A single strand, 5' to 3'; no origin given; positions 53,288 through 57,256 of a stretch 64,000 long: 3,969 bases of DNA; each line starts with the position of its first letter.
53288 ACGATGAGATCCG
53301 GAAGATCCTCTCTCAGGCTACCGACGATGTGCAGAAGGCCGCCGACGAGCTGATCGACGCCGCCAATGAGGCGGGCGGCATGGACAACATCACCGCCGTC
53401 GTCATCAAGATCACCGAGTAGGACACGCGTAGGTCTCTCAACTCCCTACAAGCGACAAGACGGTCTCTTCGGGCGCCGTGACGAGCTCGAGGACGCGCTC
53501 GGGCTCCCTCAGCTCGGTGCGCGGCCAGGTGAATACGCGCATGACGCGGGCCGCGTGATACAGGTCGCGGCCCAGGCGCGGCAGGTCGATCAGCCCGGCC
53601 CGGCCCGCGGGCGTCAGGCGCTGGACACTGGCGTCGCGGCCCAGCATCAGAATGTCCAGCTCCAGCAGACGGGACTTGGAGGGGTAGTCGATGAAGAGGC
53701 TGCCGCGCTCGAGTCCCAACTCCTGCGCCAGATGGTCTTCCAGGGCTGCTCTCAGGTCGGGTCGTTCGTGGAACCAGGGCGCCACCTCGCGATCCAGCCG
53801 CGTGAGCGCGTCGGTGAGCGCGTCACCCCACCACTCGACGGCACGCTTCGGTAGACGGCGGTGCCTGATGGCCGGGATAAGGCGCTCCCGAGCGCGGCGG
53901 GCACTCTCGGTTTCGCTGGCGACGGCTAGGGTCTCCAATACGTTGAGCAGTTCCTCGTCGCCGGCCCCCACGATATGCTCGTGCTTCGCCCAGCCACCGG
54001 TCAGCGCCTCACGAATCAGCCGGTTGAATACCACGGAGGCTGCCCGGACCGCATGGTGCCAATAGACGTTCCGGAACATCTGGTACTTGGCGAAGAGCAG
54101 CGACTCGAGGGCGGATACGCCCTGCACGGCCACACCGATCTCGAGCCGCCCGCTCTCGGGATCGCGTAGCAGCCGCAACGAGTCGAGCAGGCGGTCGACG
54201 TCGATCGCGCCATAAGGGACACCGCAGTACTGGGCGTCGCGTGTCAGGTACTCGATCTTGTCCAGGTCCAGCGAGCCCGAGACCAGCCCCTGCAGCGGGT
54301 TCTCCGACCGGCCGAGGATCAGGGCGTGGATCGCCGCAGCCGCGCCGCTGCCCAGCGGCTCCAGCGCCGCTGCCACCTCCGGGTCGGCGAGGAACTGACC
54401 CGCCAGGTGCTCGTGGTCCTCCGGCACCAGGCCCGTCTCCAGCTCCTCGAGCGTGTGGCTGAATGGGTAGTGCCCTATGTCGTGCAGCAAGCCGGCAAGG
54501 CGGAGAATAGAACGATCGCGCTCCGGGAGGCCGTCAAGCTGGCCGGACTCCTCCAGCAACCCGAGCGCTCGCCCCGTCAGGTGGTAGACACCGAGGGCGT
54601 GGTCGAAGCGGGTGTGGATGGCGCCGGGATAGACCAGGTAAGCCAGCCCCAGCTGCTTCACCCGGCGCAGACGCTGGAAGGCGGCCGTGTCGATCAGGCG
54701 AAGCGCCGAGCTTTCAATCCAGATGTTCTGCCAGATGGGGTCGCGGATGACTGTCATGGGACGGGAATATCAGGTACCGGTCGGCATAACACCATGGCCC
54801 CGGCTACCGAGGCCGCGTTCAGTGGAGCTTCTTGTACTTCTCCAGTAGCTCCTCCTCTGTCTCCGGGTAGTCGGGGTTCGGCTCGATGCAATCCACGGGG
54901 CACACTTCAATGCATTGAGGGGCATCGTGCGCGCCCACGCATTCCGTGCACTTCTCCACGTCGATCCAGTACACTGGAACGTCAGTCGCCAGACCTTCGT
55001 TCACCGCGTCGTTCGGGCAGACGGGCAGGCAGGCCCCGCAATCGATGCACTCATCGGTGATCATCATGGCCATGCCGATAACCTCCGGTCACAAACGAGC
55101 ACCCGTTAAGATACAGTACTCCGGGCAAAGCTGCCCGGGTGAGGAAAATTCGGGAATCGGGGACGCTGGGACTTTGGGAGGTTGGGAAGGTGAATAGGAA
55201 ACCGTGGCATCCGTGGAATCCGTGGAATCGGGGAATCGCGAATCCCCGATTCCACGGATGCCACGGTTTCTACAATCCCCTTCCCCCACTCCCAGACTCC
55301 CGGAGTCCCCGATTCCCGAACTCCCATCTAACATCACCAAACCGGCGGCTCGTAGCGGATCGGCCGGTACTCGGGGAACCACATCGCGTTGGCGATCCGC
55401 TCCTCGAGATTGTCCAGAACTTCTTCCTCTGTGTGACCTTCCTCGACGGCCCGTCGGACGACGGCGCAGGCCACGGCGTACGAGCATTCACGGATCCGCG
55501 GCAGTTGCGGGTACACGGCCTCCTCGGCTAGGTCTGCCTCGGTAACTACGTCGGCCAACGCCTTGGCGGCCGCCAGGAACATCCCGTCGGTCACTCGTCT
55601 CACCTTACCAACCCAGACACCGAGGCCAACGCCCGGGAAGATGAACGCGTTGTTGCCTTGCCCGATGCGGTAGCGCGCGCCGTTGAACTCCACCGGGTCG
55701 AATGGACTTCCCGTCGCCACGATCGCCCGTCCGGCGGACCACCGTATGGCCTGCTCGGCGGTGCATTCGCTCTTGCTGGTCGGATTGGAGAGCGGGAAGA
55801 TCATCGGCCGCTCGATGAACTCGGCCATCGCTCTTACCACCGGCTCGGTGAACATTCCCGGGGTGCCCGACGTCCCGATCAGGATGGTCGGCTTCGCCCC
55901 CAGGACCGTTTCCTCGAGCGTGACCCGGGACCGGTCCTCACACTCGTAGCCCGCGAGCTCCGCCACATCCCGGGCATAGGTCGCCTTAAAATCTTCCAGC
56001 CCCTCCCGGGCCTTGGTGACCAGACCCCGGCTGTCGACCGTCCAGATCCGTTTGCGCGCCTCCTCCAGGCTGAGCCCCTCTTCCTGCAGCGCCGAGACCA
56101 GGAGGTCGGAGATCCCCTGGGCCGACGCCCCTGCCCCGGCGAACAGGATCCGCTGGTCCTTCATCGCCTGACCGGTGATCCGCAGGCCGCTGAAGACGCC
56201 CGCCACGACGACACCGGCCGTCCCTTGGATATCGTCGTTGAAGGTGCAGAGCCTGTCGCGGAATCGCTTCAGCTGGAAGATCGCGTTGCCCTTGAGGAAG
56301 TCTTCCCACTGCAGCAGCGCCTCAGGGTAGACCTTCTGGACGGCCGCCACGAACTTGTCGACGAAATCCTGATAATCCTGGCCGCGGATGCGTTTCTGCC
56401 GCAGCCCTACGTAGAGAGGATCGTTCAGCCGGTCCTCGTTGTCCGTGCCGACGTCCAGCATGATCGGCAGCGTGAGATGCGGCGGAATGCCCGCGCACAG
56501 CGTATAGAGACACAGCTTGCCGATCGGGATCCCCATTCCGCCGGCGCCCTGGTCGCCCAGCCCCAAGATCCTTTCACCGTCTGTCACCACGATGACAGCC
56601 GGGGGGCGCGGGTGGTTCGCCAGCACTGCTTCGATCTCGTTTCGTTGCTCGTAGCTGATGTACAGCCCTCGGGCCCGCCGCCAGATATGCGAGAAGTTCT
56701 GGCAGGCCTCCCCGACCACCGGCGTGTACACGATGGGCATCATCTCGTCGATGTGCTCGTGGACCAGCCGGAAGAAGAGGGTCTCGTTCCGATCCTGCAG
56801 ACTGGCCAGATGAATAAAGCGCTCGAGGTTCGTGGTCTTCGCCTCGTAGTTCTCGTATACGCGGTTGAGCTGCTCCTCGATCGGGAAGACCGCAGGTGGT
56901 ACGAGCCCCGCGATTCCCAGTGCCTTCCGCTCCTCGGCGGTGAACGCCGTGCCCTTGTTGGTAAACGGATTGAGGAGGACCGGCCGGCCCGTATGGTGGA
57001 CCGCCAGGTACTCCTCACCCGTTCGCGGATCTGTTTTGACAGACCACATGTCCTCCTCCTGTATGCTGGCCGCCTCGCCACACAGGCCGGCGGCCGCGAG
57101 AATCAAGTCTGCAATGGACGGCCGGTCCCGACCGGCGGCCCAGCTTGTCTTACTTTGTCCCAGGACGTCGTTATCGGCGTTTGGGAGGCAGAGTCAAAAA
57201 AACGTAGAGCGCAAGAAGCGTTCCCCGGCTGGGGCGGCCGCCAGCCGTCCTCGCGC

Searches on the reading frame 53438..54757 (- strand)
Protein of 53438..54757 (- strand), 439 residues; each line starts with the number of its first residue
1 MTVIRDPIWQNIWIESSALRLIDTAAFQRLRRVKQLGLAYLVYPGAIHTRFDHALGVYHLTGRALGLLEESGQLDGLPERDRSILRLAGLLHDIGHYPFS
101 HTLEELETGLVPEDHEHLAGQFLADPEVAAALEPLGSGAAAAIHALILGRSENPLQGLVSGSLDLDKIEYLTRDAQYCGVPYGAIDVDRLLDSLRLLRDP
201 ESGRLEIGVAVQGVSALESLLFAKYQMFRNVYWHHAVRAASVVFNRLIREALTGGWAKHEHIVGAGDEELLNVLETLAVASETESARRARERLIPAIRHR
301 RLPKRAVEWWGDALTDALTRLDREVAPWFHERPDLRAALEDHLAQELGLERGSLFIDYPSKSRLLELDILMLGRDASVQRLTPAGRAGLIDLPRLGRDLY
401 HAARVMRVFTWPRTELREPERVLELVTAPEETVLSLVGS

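Call 15: search_protein_families(library=pfam, proteins=[window:53438-54757:-])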
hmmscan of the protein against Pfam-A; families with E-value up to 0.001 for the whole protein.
window:53438-54757:- (439 aa): 2 families
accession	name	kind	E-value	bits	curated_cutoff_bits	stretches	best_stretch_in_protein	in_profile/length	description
PF19276.4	HD_assoc_2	-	1.6e-13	51.1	23.1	1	185-370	1-161/222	HD associated region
PF01966.28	HD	-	3.9e-09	37.2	22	1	50-116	1-59/116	HD domain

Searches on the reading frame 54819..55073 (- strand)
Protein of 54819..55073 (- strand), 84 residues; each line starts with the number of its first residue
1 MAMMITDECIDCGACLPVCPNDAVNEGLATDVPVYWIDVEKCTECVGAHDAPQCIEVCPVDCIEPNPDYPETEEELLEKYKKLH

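Call 15: search_protein_families(library=pfam, proteins=[window:54819-55073:-])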
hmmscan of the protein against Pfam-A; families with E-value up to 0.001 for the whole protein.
window:54819-55073:- (84 aa): 10 families
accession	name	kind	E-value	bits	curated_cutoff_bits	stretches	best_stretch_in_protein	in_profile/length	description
PF00037.32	Fer4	-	5.6e-09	35.9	21.1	1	6-24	5-23/24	4Fe-4S binding domain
PF13187.11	Fer4_9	-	5e-08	33.3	27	2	8-63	1-52/52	4Fe-4S dicluster domain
PF12797.12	Fer4_2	-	6e-07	29.5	24.5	1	4-20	5-21/22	4Fe-4S binding domain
PF13237.11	Fer4_10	-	1.7e-06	28.3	25.5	1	6-59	6-53/53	4Fe-4S dicluster domain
PF12838.12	Fer4_7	-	2.1e-06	28.5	27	1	9-62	2-52/52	4Fe-4S dicluster domain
PF14697.11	Fer4_21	-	1.6e-05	25.3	35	1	4-64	3-58/59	4Fe-4S dicluster domain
PF25160.1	LdpA_Fe-S-bd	-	2.9e-05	24.2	27.6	1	4-26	23-45/49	LdpA Fe-S cluster-binding domain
PF13484.11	Fer4_16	-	7.4e-05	23.9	30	1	8-27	1-20/66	4Fe-4S double cluster binding domain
PF12798.12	Fer4_3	-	0.00013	23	27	0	9-23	1-15/15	4Fe-4S binding domain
PF12800.12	Fer4_4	-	0.00018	22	24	1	7-21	2-16/17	4Fe-4S binding domain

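Call 18: find_encoding_contigs(protein=window:54819-55073:-, flank=10000, max_places=6)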
Protein window:54819-55073:- (84 aa): 3 contigs read that carry it; 3 places shown.
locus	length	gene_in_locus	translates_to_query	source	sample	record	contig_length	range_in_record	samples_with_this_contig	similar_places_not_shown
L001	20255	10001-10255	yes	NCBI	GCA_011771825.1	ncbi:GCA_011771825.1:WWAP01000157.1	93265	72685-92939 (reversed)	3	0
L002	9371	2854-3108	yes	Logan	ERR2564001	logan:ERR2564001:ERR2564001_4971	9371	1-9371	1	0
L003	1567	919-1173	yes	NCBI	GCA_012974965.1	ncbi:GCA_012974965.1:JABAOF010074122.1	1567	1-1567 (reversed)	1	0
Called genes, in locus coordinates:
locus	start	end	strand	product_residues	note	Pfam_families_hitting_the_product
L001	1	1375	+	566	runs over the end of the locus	PF00873:ACR_tran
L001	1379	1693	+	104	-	-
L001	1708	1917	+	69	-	PF11127:YgaP-like_TM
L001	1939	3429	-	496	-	PF00474:SSF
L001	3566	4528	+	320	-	PF03099:BPL_LplA_LipB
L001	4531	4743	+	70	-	-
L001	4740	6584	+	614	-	-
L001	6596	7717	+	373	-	PF03977:OAD_beta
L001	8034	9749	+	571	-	PF00390:malic, PF03949:Malic_M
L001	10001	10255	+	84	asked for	PF00037:Fer4 (weak), PF12797:Fer4_2 (faint), PF13237:Fer4_10 (weak), PF14697:Fer4_21 (faint), PF25160:LdpA_Fe-S-bd (faint), PF12838:Fer4_7 (weak), PF13187:Fer4_9 (weak)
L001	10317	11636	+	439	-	PF01966:HD, PF19276:HD_assoc_2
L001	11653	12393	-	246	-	PF00481:PP2C (faint), PF13672:PP2C_2, PF07228:SpoIIE (faint)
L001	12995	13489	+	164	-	PF00254:FKBP_C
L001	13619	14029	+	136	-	PF00254:FKBP_C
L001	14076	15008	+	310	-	PF00005:ABC_tran, PF13304:AAA_21, PF13732:DrrA1-3_C (weak)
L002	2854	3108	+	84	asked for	PF00037:Fer4 (weak), PF12797:Fer4_2 (faint), PF13237:Fer4_10 (weak), PF14697:Fer4_21 (faint), PF25160:LdpA_Fe-S-bd (faint), PF12838:Fer4_7 (weak), PF13187:Fer4_9 (weak)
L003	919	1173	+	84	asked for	PF00037:Fer4 (weak), PF12797:Fer4_2 (faint), PF13237:Fer4_10 (weak), PF14697:Fer4_21 (faint), PF25160:LdpA_Fe-S-bd (faint), PF12838:Fer4_7 (weak), PF13187:Fer4_9 (weak)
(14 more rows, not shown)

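Call 38: find_homologous_proteins(query=window:54819-55073:-, max_evalue=1e-20)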
Query window:54819-55073:- (84 aa): 1185 proteins with E <= 1e-20 among 3478 candidates; the best 120 are listed.
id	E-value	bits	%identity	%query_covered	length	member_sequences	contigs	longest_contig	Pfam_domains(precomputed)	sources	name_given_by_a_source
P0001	1.2e-48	181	94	100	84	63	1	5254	PF14697.12,PF12797.13,PF00037.33,PF12838.13,PF25160.2,PF13237.12,PF13187.12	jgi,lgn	jgi:ferredoxin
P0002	1.0e-43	165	85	100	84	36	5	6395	PF12797.13,PF00037.33,PF12838.13,PF13237.12,PF13187.12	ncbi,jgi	jgi:ferredoxin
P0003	1.7e-43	164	86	100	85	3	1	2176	PF14697.12,PF12797.13,PF00037.33,PF12798.13,PF13484.12,PF12838.13,PF25160.2,PF13237.12,PF13183.12,PF13187.12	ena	-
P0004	4.3e-42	160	83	100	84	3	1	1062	PF14697.12,PF12797.13,PF00037.33,PF12838.13,PF13237.12,PF13187.12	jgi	jgi:ferredoxin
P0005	5.7e-41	156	81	100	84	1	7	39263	PF14697.12,PF12797.13,PF00037.33,PF12838.13,PF13237.12,PF13187.12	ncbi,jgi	ncbi:MAG: YfhL family 4Fe-4S dicluster ferredoxin [Gemmatimonadales bacterium]|jgi:ferredoxin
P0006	6.8e-41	156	81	100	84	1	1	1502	PF12797.13,PF00037.33,PF12838.13,PF13187.12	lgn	-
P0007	8.8e-41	156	81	100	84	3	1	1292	PF12797.13,PF00037.33,PF12838.13,PF13237.12,PF13187.12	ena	-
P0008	1.0e-40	156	81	100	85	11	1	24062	PF14697.12,PF12797.13,PF00037.33,PF12838.13,PF13187.12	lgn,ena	-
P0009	1.5e-40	155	79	100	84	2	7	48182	PF12797.13,PF00037.33,PF12838.13,PF13187.12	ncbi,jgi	jgi:formate hydrogenlyase subunit 6/NADH:ubiquinone oxidoreductase subunit I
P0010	6.1e-40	153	79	100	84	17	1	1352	PF14697.12,PF12797.13,PF00037.33,PF13484.12,PF12838.13,PF13237.12,PF13187.12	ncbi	-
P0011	6.5e-40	153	79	100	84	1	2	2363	PF12797.13,PF00037.33,PF12838.13,PF13237.12,PF13187.12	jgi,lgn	-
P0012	2.6e-39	151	79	100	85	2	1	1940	PF14697.12,PF12797.13,PF00037.33,PF12838.13,PF13187.12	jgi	jgi:ferredoxin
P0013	4.2e-39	150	81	100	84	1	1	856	PF12797.13,PF00037.33,PF12838.13,PF13187.12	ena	-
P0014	8.6e-39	149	80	100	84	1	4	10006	PF00037.33,PF13187.12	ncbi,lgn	-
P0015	1.5e-38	149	77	100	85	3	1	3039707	PF14697.12,PF12797.13,PF12837.13,PF00037.33,PF12838.13,PF13237.12,PF12800.13,PF13187.12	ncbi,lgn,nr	ncbi:MAG: YfhL family 4Fe-4S dicluster ferredoxin [Gemmatimonadota bacterium]|nr:MAG: YfhL family 4F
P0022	6.6e-34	134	87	82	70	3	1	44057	PF14697.12,PF12797.13,PF00037.33,PF12798.13,PF12838.13,PF13237.12,PF13187.12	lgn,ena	-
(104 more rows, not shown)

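Call 39: find_encoding_contigs(protein=P0001, flank=10000, max_places=2)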
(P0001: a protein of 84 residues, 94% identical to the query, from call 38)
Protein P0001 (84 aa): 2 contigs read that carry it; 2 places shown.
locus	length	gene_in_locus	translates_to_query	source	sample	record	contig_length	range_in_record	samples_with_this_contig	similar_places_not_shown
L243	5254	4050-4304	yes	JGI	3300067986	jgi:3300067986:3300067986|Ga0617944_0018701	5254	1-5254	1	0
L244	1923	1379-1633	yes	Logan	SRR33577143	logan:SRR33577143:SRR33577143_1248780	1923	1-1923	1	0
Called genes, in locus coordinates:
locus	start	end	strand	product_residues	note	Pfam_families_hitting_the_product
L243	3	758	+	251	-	PF25984:BSH_YknX (faint), PF00364:Biotin_lipoyl, PF25917:BSH_RND (weak)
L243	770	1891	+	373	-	PF03977:OAD_beta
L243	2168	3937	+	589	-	PF00390:malic, PF03949:Malic_M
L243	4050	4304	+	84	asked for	PF00037:Fer4 (weak), PF12797:Fer4_2 (faint), PF13237:Fer4_10 (weak), PF14697:Fer4_21 (faint), PF25160:LdpA_Fe-S-bd (faint), PF12838:Fer4_7 (weak), PF13187:Fer4_9 (weak)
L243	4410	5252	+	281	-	?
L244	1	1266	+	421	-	?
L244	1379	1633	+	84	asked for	PF00037:Fer4 (weak), PF12797:Fer4_2 (faint), PF13237:Fer4_10 (weak), PF14697:Fer4_21 (faint), PF25160:LdpA_Fe-S-bd (faint), PF12838:Fer4_7 (weak), PF13187:Fer4_9 (weak)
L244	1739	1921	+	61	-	?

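Call 40: find_encoding_contigs(protein=P0002, flank=10000, max_places=2)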
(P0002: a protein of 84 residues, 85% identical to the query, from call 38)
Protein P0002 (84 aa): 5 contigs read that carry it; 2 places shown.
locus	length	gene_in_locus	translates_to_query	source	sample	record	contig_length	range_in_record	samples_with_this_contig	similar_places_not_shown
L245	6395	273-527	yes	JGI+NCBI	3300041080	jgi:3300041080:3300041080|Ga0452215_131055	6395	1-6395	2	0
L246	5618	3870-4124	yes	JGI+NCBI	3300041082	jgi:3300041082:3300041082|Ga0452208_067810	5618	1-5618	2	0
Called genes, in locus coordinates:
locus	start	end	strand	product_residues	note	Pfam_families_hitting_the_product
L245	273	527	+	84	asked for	PF00037:Fer4 (weak), PF12797:Fer4_2 (faint), PF13237:Fer4_10 (weak), PF12838:Fer4_7 (weak), PF13187:Fer4_9 (weak)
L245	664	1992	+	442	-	PF01966:HD, PF19276:HD_assoc_2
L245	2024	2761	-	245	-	PF00481:PP2C (weak), PF13672:PP2C_2, PF07228:SpoIIE (faint)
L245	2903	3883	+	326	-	PF04055:Radical_SAM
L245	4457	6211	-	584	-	-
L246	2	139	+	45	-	?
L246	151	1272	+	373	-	PF03977:OAD_beta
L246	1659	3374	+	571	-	PF00390:malic, PF03949:Malic_M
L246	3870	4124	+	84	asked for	PF00037:Fer4 (weak), PF12797:Fer4_2 (faint), PF13237:Fer4_10 (weak), PF12838:Fer4_7 (weak), PF13187:Fer4_9 (weak)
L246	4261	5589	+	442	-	PF01966:HD, PF19276:HD_assoc_2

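Call 41: find_encoding_contigs(protein=P0005, flank=10000, max_places=2)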
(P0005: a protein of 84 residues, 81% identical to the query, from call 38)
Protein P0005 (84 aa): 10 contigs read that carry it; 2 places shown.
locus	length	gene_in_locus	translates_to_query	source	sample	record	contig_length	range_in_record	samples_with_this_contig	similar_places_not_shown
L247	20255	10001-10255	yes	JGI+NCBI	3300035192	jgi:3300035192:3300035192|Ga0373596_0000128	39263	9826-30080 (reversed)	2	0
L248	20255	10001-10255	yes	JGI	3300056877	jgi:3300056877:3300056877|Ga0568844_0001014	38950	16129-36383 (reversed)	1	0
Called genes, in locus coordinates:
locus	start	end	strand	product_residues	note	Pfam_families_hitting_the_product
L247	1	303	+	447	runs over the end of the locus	PF02321:OEP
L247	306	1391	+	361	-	PF25919:BSH_CusB (faint), PF25917:BSH_RND (weak), PF25973:BSH_CzcB, PF25876:HH_MFP_RND (weak), PF25989:YknX_C (weak)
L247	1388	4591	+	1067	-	PF00873:ACR_tran, PF02355:SecD_SecF_C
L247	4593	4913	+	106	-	-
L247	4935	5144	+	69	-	PF11127:YgaP-like_TM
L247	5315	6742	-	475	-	PF00474:SSF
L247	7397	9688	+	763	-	PF00390:malic, PF03949:Malic_M, PF01515:PTA_PTB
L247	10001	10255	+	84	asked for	PF00037:Fer4 (weak), PF12797:Fer4_2 (faint), PF13237:Fer4_10 (weak), PF14697:Fer4_21 (faint), PF12838:Fer4_7 (weak), PF13187:Fer4_9 (faint)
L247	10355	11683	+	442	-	PF01966:HD, PF19276:HD_assoc_2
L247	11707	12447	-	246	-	PF00481:PP2C (weak), PF13672:PP2C_2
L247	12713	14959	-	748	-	-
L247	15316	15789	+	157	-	PF00254:FKBP_C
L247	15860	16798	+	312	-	PF00005:ABC_tran, PF13304:AAA_21, PF13732:DrrA1-3_C (faint)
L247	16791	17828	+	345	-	PF12698:ABC2_membrane_3, PF01061:ABC2_membrane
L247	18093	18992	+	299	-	PF00140:Sigma70_r1_2, PF04542:Sigma70_r2, PF04539:Sigma70_r3, PF08281:Sigma70_r4_2 (faint), PF04545:Sigma70_r4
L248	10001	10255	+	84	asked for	PF00037:Fer4 (weak), PF12797:Fer4_2 (faint), PF13237:Fer4_10 (weak), PF14697:Fer4_21 (faint), PF12838:Fer4_7 (weak), PF13187:Fer4_9 (faint)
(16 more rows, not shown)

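Call 42: find_encoding_contigs(protein=P0015, flank=10000, max_places=2)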
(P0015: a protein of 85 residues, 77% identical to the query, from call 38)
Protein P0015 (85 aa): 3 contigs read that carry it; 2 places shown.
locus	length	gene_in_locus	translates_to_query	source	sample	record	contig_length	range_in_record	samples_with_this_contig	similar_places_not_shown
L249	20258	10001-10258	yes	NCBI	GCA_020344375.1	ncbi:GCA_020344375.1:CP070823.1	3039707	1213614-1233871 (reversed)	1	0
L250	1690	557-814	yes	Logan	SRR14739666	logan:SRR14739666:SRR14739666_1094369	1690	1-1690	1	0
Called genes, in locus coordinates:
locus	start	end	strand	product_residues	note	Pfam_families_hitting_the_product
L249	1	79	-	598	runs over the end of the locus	PF01103:Omp85 (weak)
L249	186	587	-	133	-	-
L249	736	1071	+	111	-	PF12840:HTH_20, PF01022:HTH_5, PF12802:MarR_2 (faint)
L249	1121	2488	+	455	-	PF02321:OEP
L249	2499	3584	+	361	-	PF25919:BSH_CusB (faint), PF25917:BSH_RND (faint), PF25973:BSH_CzcB, PF25989:YknX_C (faint)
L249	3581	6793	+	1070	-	PF00873:ACR_tran, PF02355:SecD_SecF_C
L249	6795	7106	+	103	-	-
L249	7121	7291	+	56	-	PF11127:YgaP-like_TM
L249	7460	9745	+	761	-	PF00390:malic, PF03949:Malic_M, PF01515:PTA_PTB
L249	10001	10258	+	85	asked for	PF00037:Fer4, PF12797:Fer4_2 (faint), PF13187:Fer4_9 (faint), PF13237:Fer4_10 (weak), PF14697:Fer4_21 (weak), PF12800:Fer4_4 (faint), PF12837:Fer4_6 (faint), PF12838:Fer4_7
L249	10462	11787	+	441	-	PF01966:HD, PF19276:HD_assoc_2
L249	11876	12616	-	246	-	PF00481:PP2C (weak), PF13672:PP2C_2, PF07228:SpoIIE (faint)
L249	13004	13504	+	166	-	PF00254:FKBP_C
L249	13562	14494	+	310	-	PF00005:ABC_tran, PF13304:AAA_21, PF13732:DrrA1-3_C (weak)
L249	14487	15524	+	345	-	PF12698:ABC2_membrane_3, PF01061:ABC2_membrane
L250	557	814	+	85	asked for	PF00037:Fer4, PF12797:Fer4_2 (faint), PF13187:Fer4_9 (faint), PF13237:Fer4_10 (weak), PF14697:Fer4_21 (weak), PF12800:Fer4_4 (faint), PF12837:Fer4_6 (faint), PF12838:Fer4_7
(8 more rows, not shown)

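Call 58: find_encoding_contigs(protein=P0022, flank=10000, max_places=1)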
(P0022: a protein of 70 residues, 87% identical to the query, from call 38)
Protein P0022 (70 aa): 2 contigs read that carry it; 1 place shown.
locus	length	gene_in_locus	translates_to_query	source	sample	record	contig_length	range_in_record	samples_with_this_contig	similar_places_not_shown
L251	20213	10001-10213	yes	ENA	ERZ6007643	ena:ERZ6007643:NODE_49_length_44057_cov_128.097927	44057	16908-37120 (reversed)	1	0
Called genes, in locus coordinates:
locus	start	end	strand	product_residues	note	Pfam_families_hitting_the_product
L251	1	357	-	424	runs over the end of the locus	PF01979:Amidohydro_1, PF07969:Amidohydro_3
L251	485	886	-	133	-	-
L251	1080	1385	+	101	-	PF12840:HTH_20 (weak), PF01022:HTH_5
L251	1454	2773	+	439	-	PF02321:OEP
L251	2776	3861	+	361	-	PF25973:BSH_CzcB, PF25989:YknX_C (weak)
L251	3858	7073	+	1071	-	PF00873:ACR_tran, PF02355:SecD_SecF_C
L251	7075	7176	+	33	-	-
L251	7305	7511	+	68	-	PF11127:YgaP-like_TM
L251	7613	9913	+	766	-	PF00390:malic, PF03949:Malic_M, PF01515:PTA_PTB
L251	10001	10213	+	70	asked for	PF00037:Fer4 (weak), PF12797:Fer4_2 (faint), PF12838:Fer4_7 (faint), PF13187:Fer4_9 (faint), PF13237:Fer4_10 (weak), PF14697:Fer4_21 (faint), PF12798:Fer4_3 (faint)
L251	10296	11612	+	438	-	PF01966:HD, PF19276:HD_assoc_2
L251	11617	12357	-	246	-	PF00481:PP2C (weak), PF13672:PP2C_2, PF07228:SpoIIE (weak)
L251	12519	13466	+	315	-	PF04055:Radical_SAM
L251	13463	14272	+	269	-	PF00149:Metallophos (weak), PF12850:Metallophos_2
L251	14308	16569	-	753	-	-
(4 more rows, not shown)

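Call 59: find_encoding_contigs(protein=P0003, flank=10000, max_places=2)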
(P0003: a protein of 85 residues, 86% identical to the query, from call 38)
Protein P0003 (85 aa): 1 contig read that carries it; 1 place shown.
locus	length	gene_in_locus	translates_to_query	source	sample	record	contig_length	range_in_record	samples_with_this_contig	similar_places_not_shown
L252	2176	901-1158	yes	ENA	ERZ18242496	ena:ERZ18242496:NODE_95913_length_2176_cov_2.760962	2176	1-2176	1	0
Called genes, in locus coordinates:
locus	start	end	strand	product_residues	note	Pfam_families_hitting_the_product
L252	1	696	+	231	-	?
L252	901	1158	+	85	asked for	PF00037:Fer4 (weak), PF12797:Fer4_2 (faint), PF13237:Fer4_10 (weak), PF14697:Fer4_21 (faint), PF25160:LdpA_Fe-S-bd (faint), PF13183:Fer4_8 (faint), PF12838:Fer4_7 (weak), PF13187:Fer4_9 (weak), +2 more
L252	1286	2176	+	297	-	?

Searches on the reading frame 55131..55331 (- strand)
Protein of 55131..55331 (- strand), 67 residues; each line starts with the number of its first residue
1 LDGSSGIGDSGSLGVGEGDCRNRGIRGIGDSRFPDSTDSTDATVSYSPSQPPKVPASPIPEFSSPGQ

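Call 33: find_homologous_proteins(query=window:55131-55331:-, max_evalue=0.01)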
Query seq(67 aa): 17 candidates shared short words with the query, none scored E <= 0.01.
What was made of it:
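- Tried and rejected: There were no hits (call 33).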

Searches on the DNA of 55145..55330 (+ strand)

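Call 86: search_dna_similar(query=window:55145-55330:+, collection=plasmids, mode=distant, max_evalue=0.001, max_rows=15)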
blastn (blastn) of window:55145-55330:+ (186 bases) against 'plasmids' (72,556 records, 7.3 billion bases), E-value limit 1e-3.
No match.
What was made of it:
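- Tried and rejected: A BLAST of copy 4 against plasmids found no match (call 86).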

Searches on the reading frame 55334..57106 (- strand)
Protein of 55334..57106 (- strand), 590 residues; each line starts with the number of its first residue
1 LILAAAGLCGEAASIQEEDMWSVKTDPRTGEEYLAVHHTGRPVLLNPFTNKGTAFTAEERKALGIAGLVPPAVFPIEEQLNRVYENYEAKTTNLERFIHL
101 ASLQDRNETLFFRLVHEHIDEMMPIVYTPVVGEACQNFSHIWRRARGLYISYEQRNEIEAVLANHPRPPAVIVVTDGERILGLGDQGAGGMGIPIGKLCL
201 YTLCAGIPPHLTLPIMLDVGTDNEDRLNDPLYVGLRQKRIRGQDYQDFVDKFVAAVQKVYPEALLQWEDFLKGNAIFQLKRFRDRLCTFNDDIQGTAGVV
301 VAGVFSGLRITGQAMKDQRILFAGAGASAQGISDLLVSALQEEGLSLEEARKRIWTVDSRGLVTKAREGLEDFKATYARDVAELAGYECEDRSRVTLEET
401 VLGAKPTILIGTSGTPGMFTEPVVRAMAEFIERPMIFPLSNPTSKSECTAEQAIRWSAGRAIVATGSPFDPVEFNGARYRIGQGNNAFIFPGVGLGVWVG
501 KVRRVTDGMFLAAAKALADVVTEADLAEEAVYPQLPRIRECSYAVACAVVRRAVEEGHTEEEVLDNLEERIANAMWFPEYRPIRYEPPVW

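Call 15: search_protein_families(library=pfam, proteins=[window:55334-57106:-])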
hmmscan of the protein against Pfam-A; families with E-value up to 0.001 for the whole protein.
window:55334-57106:- (590 aa): 2 families
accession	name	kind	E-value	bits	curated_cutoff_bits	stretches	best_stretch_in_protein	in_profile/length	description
PF03949.21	Malic_M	-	1.3e-100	336.5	23.5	1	293-553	1-257/258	Malic enzyme, NAD binding domain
PF00390.24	malic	-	8e-71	238.1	23.1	1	104-283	1-182/182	Malic enzyme, N-terminal domain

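Call 16: find_encoding_contigs(protein=window:55334-57106:-, flank=10000, max_places=6)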
Protein window:55334-57106:- (590 aa): no gene with exactly this product is on record in the collection.
